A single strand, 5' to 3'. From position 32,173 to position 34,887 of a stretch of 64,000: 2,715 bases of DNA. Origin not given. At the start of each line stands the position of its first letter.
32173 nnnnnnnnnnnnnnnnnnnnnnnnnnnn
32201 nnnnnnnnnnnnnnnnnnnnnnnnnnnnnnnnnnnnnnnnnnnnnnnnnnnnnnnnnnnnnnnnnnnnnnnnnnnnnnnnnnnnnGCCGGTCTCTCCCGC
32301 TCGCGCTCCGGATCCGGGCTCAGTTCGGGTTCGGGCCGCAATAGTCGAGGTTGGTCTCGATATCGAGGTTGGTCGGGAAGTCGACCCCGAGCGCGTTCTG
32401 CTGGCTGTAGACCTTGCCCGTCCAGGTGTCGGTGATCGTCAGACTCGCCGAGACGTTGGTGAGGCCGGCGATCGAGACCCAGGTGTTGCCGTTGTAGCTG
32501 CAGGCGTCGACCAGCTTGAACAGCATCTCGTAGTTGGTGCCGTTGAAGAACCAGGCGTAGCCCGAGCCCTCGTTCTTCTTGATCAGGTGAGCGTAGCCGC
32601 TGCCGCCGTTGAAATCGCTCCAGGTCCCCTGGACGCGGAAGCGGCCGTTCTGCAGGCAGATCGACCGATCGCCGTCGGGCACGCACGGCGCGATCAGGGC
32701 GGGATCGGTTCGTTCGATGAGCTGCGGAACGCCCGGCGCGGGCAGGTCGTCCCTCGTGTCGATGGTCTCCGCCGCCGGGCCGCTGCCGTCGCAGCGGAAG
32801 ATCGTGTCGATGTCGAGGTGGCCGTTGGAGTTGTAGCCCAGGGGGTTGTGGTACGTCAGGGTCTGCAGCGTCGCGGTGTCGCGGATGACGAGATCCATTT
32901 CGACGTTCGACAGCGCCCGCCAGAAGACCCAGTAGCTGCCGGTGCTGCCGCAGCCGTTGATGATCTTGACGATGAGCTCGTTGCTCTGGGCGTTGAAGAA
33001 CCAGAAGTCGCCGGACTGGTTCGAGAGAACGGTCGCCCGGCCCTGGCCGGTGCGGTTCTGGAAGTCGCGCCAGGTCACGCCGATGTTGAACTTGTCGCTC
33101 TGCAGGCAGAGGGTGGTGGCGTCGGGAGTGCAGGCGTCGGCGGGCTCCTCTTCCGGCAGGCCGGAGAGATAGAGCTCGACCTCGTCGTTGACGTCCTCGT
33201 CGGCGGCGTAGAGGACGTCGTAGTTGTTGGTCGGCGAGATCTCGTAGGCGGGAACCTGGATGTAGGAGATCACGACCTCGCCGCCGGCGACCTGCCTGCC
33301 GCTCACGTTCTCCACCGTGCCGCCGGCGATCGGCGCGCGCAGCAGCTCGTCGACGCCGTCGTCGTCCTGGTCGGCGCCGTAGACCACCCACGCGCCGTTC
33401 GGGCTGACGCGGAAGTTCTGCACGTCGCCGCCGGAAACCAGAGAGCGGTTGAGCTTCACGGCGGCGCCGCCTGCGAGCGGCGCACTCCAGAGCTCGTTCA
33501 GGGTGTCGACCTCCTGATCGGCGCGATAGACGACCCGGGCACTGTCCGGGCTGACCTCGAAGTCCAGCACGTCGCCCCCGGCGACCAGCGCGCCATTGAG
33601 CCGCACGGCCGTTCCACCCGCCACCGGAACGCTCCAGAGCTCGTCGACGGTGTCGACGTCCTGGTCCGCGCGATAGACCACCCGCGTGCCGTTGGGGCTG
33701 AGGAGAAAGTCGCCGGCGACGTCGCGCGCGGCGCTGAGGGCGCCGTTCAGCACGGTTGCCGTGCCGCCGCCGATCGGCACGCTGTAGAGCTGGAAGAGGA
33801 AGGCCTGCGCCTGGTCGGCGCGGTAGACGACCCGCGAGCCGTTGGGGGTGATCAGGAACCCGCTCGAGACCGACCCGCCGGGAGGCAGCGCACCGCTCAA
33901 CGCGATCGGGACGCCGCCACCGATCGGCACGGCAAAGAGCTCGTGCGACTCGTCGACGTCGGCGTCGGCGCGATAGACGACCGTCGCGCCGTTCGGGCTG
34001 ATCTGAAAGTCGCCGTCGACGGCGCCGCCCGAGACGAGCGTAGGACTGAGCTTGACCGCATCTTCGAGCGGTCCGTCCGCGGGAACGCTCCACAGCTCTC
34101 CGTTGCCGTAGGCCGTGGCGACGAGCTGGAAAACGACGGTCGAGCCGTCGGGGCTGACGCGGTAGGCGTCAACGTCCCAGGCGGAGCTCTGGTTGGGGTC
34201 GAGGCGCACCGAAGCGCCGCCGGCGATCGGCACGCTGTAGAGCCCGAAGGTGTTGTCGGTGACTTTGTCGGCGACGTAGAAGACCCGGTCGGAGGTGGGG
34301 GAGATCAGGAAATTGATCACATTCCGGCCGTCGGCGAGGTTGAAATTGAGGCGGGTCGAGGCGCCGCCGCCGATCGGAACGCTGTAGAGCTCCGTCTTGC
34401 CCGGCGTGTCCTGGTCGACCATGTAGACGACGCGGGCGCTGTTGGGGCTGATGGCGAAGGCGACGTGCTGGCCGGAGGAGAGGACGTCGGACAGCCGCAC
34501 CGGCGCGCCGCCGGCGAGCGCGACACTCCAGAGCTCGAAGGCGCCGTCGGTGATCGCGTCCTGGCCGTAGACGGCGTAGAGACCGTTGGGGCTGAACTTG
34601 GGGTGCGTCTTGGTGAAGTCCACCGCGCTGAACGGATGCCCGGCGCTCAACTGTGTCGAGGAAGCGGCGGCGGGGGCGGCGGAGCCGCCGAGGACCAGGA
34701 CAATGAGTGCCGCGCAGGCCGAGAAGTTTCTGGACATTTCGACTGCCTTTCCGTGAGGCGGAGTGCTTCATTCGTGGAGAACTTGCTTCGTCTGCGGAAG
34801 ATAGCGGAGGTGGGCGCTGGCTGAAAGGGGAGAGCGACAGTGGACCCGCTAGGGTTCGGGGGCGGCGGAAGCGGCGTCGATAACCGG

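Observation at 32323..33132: Tandem pair of an unannotated ~120-aa four-cysteine domain at the C-terminus of the propeller protein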

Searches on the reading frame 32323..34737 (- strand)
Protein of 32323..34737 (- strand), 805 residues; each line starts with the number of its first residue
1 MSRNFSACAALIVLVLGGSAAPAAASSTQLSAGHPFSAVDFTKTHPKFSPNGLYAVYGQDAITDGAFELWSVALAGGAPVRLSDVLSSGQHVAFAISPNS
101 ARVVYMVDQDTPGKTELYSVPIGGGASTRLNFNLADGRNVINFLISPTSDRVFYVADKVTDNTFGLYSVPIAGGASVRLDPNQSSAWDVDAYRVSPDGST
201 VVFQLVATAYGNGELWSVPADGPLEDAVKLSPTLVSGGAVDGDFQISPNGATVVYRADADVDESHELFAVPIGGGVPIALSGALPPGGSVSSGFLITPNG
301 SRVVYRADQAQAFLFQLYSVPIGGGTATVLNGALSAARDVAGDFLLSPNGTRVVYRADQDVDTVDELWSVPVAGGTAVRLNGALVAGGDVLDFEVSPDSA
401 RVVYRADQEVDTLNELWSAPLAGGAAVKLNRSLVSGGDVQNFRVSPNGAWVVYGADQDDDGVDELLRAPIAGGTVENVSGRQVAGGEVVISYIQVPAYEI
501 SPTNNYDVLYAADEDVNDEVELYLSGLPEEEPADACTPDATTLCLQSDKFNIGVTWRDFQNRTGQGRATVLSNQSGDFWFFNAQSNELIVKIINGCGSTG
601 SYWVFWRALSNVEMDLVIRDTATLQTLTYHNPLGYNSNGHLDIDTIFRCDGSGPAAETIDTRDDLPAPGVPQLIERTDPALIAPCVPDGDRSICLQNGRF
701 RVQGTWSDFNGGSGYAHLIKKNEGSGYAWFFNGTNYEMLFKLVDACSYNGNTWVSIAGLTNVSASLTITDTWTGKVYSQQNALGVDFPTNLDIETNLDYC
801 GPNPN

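Call 6: search_protein_families(library=pfam, proteins=[window:32323-34737:-], max_evalue=1)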
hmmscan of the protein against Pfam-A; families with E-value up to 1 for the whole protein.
window:32323-34737:- (805 aa): 3 families
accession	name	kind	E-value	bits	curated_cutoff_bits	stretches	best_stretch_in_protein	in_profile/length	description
PF07676.18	PD40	-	2.9e-08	33.9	20.9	0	344-368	14-37/38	WD40-like Beta Propeller Repeat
PF00930.27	DPPIV_N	-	7.4e-05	22.1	22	0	95-150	287-341/354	Dipeptidyl peptidase IV (DPP IV) N-terminal region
PF17648.7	Luciferase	-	0.0033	18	23.7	1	431-460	23-52/63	Luciferase domain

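Call 7: search_protein_families(library=ncbifam, proteins=[window:32323-34737:-], max_evalue=1)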
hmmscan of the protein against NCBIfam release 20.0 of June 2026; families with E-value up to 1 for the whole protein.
window:32323-34737:- (805 aa): 2 families
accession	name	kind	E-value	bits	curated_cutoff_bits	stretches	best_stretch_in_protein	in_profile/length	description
NF033523.0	lasso_peptidase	equivalog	2.5e-08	33.1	400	2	392-462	92-157/638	Atxe2 family lasso peptide isopeptidase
TIGR02800.1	propeller_TolB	equivalog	2.7e-06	26.6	343.15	1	46-222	240-399/418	Tol-Pal system beta propeller repeat protein TolB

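Call 23: find_homologous_proteins(query=window:32323-34737:-, region=536-805)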
Query window:32323-34737:-, residues 536-805 (270 aa): 44 proteins with E <= 0.001 among 1722 candidates.
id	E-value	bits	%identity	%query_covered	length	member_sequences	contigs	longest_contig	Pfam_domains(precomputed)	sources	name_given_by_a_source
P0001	2.9e-185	633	100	100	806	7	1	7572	PF26549.1,PF26550.2,PF07676.19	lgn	-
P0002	2.5e-174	597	94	100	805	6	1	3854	PF26549.1,PF00930.28,PF26550.2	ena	-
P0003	1.3e-172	591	93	100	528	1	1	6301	PF26549.1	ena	-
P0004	1.4e-172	591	93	100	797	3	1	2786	PF26549.1,PF00930.28,PF26550.2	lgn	-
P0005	3.1e-163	560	88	100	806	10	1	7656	PF26549.1,PF07676.19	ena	-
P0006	5.2e-162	556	87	100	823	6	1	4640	PF26549.1,PF26550.2,PF07676.19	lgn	-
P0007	6.8e-159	546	86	100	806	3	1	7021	PF26549.1,PF00930.28,PF26550.2,PF07676.19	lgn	-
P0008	2.5e-157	541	85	100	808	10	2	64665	PF26549.1,PF00930.28,PF07676.19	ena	-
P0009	2.3e-156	538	86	100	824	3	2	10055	PF17648.8,PF26549.1,PF26550.2,PF07676.19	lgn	-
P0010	1.1e-151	522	84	100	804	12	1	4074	PF26549.1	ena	-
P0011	4.1e-149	514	80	100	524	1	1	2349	PF26549.1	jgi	jgi:hypothetical protein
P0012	2.1e-146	505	81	100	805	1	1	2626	PF26549.1,PF00930.28,PF26550.2,PF07676.19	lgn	-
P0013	1.1e-134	467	70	100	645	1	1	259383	PF26549.1,PF00041.28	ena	-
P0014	2.0e-130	453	70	100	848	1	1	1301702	PF26549.1,PF26550.2,PF07676.19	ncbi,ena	-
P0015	4.2e-130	452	70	100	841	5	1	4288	PF26549.1,PF26550.2,PF07676.19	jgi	jgi:Tol biopolymer transport system component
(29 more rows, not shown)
